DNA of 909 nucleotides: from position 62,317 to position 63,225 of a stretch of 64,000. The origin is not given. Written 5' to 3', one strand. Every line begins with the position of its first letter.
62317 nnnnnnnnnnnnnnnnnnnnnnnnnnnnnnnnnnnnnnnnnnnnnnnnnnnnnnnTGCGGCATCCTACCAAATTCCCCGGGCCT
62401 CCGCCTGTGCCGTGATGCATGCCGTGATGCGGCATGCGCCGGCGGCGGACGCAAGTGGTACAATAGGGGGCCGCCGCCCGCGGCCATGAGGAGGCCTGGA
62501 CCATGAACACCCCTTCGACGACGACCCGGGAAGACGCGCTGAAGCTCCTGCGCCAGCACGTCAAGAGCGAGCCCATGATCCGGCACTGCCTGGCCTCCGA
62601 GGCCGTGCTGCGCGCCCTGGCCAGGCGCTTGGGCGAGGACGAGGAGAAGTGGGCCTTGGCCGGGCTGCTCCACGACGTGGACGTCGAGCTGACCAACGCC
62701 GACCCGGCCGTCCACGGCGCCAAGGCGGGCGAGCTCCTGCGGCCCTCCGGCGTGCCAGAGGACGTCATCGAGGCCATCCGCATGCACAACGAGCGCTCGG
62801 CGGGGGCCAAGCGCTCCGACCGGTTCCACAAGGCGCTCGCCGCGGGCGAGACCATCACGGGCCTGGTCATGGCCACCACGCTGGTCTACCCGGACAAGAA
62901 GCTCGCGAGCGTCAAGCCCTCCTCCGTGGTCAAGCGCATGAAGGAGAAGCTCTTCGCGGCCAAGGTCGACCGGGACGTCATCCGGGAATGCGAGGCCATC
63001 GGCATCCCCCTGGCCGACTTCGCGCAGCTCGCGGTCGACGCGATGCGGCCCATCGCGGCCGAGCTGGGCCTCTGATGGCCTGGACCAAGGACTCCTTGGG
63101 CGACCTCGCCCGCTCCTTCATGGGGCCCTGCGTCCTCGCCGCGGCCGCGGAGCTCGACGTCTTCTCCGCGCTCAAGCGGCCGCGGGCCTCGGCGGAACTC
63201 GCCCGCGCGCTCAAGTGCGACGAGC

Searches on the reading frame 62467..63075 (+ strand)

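Call 60: search_protein_families(library=pfam, proteins=[window:62467-63075:+], max_evalue=0.00001)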
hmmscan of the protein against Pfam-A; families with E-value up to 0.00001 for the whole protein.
window:62467-63075:+ (202 aa): 1 family
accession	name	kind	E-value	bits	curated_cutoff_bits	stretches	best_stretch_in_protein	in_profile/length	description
PF01966.28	HD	-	4.6e-11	43.5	22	1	38-119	2-93/116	HD domain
